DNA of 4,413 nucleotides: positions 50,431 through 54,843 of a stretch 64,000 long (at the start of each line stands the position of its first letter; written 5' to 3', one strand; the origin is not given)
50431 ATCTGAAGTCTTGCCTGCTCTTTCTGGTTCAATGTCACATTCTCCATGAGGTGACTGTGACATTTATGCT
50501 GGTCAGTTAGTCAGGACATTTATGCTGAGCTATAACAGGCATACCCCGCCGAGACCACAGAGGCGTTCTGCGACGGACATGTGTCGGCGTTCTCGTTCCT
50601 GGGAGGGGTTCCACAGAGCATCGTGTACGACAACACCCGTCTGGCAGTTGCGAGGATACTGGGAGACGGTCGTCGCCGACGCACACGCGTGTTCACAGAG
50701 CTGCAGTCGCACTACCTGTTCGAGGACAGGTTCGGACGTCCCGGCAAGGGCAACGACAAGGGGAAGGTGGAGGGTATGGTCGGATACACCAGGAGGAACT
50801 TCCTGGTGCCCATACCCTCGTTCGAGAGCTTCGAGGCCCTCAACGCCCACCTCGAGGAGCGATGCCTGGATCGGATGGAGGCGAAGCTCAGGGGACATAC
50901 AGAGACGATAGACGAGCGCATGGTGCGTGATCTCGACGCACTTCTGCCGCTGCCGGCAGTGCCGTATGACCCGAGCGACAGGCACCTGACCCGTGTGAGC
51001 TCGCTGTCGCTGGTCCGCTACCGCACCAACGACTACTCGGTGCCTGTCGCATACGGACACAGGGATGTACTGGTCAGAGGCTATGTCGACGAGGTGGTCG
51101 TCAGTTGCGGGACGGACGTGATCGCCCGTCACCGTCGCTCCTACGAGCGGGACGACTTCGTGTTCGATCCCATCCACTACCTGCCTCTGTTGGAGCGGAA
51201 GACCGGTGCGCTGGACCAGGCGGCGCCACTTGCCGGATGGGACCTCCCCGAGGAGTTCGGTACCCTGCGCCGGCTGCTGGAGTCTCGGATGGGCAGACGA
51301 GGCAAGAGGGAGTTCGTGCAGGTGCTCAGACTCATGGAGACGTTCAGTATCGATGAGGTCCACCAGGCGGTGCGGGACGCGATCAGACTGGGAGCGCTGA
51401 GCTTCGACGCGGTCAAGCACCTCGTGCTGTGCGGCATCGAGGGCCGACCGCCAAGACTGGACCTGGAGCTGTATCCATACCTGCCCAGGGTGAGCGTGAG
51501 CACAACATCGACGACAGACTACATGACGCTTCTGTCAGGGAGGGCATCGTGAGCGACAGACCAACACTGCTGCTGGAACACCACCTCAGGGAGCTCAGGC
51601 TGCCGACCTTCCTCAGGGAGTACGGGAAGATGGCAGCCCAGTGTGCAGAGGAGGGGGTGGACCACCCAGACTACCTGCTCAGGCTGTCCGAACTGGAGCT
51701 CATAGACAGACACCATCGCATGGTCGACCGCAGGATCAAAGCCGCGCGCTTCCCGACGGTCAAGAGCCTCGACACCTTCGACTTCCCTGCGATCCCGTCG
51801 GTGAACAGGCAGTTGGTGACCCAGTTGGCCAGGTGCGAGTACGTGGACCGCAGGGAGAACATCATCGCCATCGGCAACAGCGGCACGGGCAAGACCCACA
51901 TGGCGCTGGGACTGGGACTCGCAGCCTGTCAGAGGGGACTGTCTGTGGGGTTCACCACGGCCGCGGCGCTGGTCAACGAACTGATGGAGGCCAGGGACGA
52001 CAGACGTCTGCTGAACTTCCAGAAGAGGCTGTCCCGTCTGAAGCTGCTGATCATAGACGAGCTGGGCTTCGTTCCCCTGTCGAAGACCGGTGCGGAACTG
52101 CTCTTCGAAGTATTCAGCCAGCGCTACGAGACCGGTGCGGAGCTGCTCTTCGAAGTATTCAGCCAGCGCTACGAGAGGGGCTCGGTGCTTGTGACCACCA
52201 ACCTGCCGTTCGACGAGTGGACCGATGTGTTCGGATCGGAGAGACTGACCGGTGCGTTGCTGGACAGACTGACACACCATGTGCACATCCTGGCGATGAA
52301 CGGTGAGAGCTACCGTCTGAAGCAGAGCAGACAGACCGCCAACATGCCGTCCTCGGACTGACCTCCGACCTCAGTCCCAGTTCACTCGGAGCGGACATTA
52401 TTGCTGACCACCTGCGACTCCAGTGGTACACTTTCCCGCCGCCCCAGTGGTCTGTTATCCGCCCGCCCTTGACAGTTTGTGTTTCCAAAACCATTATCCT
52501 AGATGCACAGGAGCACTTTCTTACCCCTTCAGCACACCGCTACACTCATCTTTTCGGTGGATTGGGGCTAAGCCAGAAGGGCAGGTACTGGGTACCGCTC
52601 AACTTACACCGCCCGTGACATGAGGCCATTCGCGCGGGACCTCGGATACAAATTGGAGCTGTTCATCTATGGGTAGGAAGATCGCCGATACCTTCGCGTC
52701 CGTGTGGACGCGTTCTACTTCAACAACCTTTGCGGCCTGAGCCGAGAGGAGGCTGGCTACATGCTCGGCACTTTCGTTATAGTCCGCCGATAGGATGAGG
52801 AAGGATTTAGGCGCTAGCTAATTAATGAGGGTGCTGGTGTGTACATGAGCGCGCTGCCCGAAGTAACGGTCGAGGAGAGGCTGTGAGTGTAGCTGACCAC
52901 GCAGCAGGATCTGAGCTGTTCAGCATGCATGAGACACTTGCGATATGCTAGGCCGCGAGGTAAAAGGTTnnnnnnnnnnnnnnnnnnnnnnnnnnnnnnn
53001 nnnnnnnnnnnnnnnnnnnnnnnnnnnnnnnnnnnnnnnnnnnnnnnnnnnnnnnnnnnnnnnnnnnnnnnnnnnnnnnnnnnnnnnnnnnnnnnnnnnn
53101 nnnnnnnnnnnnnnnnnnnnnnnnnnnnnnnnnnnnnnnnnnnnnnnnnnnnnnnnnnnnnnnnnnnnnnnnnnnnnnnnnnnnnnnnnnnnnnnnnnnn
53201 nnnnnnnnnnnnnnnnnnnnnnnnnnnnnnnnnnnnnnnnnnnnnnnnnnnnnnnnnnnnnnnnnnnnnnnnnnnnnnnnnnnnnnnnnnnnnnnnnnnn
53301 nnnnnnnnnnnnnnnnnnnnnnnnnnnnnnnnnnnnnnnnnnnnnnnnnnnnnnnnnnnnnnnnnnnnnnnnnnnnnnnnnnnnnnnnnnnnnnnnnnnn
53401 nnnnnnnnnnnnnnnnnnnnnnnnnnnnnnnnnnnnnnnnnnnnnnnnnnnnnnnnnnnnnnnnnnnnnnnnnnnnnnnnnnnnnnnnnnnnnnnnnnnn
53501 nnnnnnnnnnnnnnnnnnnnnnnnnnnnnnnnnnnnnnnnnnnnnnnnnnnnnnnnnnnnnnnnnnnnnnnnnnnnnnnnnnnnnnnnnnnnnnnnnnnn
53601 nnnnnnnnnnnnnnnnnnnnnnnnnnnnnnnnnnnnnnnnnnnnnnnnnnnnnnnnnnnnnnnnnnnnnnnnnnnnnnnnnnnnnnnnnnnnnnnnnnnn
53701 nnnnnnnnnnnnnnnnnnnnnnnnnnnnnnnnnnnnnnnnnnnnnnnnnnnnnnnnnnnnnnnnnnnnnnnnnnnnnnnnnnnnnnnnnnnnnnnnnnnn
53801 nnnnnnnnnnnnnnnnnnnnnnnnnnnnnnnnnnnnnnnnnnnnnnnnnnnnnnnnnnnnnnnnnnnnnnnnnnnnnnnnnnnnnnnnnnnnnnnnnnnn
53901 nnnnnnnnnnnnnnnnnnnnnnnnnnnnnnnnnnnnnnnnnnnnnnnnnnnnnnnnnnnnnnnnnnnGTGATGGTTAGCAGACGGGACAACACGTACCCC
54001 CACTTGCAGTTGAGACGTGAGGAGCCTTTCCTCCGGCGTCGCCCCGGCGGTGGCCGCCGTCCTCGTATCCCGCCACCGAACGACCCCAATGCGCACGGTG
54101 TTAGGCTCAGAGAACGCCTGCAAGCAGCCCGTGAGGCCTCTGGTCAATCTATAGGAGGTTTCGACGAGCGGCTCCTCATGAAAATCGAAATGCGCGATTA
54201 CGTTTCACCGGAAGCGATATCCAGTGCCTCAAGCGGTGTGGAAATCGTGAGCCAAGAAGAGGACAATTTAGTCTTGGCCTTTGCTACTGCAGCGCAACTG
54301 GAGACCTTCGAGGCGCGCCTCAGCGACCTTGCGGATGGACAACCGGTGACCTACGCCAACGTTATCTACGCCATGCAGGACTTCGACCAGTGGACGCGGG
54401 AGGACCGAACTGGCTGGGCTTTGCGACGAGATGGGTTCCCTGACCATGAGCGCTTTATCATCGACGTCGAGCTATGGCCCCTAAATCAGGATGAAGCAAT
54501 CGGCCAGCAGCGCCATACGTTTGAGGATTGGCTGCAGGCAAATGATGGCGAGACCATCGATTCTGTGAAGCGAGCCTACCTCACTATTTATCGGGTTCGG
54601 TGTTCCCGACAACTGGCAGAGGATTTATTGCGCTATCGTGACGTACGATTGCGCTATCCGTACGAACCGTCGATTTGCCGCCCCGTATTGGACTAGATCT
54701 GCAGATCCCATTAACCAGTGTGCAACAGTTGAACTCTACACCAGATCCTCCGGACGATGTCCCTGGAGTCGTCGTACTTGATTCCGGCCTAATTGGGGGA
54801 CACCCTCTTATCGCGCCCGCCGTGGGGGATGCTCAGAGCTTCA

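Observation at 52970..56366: Lower-GC AAA+ ATPase / subtilase cassette: an IetAS-like candidate defence module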

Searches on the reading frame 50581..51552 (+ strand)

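Call 19: search_protein_families(library=pfam, proteins=[window:50581-51552:+], max_evalue=0.001)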
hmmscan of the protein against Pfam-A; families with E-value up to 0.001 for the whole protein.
window:50581-51552:+ (323 aa): 1 family
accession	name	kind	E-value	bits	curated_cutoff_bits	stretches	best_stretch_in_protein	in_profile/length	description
PF22483.2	Mu-transpos_C_2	-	2.3e-21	75.7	27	1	124-196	1-73/73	Mu transposase, C-terminal domain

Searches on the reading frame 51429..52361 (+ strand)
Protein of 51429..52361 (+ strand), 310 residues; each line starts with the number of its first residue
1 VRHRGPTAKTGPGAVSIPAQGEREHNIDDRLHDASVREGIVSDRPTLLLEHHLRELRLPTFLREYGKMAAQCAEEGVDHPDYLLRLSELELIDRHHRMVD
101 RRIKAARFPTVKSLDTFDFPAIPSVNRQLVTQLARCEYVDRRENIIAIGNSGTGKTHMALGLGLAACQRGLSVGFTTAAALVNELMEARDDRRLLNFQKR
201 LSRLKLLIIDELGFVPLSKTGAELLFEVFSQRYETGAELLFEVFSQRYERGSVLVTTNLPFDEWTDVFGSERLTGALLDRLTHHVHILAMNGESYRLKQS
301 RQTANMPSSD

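Call 19: search_protein_families(library=pfam, proteins=[window:51429-52361:+], max_evalue=0.001)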
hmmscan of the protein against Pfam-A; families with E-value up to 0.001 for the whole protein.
window:51429-52361:+ (310 aa): 2 families
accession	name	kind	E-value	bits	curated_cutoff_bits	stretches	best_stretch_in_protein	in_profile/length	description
PF01695.23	IstB_IS21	-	3.6e-74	249.7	24.1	2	53-237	3-187/238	IstB-like ATP binding protein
PF00308.24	Bac_DnaA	-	7.3e-09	36.4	23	1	145-241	37-135/162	Bacterial DnaA ATPAse domain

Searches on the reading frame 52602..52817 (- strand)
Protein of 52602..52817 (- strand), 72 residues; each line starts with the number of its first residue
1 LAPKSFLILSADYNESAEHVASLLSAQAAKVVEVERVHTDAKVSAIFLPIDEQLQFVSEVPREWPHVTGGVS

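Call 74: search_protein_families(library=pfam, proteins=[window:52602-52817:-], max_evalue=1)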
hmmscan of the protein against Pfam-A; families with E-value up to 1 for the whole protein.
seq(72 aa): 2 families
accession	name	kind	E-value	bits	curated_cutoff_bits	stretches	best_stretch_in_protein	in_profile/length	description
PF19372.4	DUF5947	-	0.13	12.3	25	1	28-70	116-159/177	Family of unknown function (DUF5947)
PF20068.4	Amphi-Trp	-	0.16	12.5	27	1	10-66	8-64/93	Amphi-Trp domain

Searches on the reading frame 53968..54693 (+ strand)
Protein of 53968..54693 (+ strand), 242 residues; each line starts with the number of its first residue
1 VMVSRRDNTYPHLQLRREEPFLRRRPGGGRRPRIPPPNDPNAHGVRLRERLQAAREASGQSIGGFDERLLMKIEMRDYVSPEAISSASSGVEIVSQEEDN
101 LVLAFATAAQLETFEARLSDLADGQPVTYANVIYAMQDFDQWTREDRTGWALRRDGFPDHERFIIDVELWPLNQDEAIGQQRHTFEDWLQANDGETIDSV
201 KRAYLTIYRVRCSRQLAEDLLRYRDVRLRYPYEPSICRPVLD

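Call 3: search_protein_families(library=pfam, proteins=[window:53968-54693:+], max_evalue=0.01)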
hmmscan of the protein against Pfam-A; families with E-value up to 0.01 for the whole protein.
window:53968-54693:+ (242 aa): 0 families

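Call 4: search_protein_families(library=padloc, proteins=[window:53968-54693:+], max_evalue=0.01)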
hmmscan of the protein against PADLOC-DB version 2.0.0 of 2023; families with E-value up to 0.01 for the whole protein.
window:53968-54693:+ (242 aa): 1 family
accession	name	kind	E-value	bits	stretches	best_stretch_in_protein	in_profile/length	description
PDLC02198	IetS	-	6.1e-49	164.7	1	9-228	3-221/795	-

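Call 5: search_protein_families(library=ncbifam, proteins=[window:53968-54693:+], max_evalue=0.01)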
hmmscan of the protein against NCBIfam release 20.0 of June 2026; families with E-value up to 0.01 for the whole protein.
window:53968-54693:+ (242 aa): 0 families

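Call 66: predict_structure(alignment_id=A2)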
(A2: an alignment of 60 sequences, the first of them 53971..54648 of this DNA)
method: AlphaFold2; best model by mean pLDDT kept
length: 226 residues; sequences in the alignment: 60
mean_pLDDT: 83.1   pTM: 0.72
mean pLDDT of the five models: 83.1, 71.6, 66.5, 65.5, 63.5
residues with pLDDT >= 90: 110; 70-90: 83; 50-70: 7; < 50: 26
segments of 3 or more residues with pLDDT < 50: 1-15, 17-23, 25-28
pLDDT, mean of each block of 10 residues (from residue 1): 40 46 48 84 94 86 87 88 80 82 90 92 87 90 89 90 93 80 95 96 91 95 92
secondary structure, 60 per line:
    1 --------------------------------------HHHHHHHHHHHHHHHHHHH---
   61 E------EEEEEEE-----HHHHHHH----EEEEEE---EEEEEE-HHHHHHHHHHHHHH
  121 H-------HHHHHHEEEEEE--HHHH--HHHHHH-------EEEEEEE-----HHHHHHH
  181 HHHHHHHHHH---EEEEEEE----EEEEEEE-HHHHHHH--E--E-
elements in order: H39-57 E68-74 H80-86 E91-96 E100-105 H107-121 H129-134 E135-140 H143-146 H149-154 E162-168 H174-190 E194-200 E205-211 H213-219

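Call 72: fold_search(model_id=the predicted structure, library=pdb)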
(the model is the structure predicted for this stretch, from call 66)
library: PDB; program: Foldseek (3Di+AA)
matches with E <= 10: 1208; with E <= 0.001: 0
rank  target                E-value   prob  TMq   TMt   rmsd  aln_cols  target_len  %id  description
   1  2ywe                  4.5e-03  0.54  0.19  0.10  16.3       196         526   11  Crystal structure of LepA from Aquifex aeolicus (released 2008-04-29)
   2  6vz8_F                4.8e-03  0.75  0.23  0.30  12.4       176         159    9  Arabidopsis thaliana acetohydroxyacid synthase complex with valine bound (released 2020-07-15)
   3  3c1m_C                5.8e-03  0.82  0.23  0.14  11.4       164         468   10  Cyrstal Structure of threonine-sensitive aspartokinase from Methanococcus jannaschii with MgAMP-PNP and L-aspartate (released 2008-03-25)
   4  2hmf_A                9.5e-03  0.77  0.24  0.14  11.3       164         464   11  Structure of a Threonine Sensitive Aspartokinase from Methanococcus jannaschii Complexed with Mg-ADP and Aspartate (released 2006-10-17)
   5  3c1m_A                1.2e-02  0.77  0.24  0.14  11.4       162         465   10  Cyrstal Structure of threonine-sensitive aspartokinase from Methanococcus jannaschii with MgAMP-PNP and L-aspartate (released 2008-03-25)
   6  3c1m_D                1.4e-02  0.72  0.23  0.14  11.4       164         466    9  Cyrstal Structure of threonine-sensitive aspartokinase from Methanococcus jannaschii with MgAMP-PNP and L-aspartate (released 2008-03-25)
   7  8qfi                  1.6e-02  0.38  0.20  0.14  20.5       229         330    8  Room temperature crystal structure of the Photoactivated Adenylate Cyclase OaPAC after blue light excitation at 1.8 us d (released 2023-11-01)
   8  4v9h_AY               1.6e-02  0.25  0.19  0.09  17.0       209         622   13  Crystal structure of the ribosome bound to elongation factor G in the guanosine triphosphatase state (released 2014-07-09)
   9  3c1n_D                2.1e-02  0.66  0.23  0.14  11.5       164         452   10  Crystal Structure of Allosteric Inhibition Threonine-sensitive Aspartokinase from Methanococcus jannaschii with L-thre (released 2008-03-25)
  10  6qum_N                2.1e-02  0.18  0.20  0.08  28.1       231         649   11  Thermus thermophilus V/A-type ATPase/synthase, rotational state 1 (released 2019-08-28)
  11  3s1t_B                2.4e-02  0.44  0.20  0.27  10.3       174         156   13  Structure of the regulatory domain of aspartokinase (Rv3709c; AK-beta) in complex with threonine from Mycobacterium tu (released 2012-06-13)
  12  2jzx_MODEL_1_A        2.6e-02  0.47  0.22  0.29  13.3       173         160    5  PCBP2 KH1-KH2 domains (released 2008-08-12)
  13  7pjx_x                2.6e-02  0.35  0.19  0.10  12.0       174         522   10  Structure of the 70S-EF-G-GDP ribosome complex with tRNAs in hybrid state 1 (H1-EF-G-GDP) (released 2021-10-20)
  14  3c1n_B                2.7e-02  0.63  0.24  0.13  11.0       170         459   10  Crystal Structure of Allosteric Inhibition Threonine-sensitive Aspartokinase from Methanococcus jannaschii with L-thre (released 2008-03-25)
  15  3e3x                  3.1e-02  0.38  0.20  0.16  17.4       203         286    7  The C-terminal part of BipA protein from Vibrio parahaemolyticus RIMD 2210633 (released 2008-09-30)
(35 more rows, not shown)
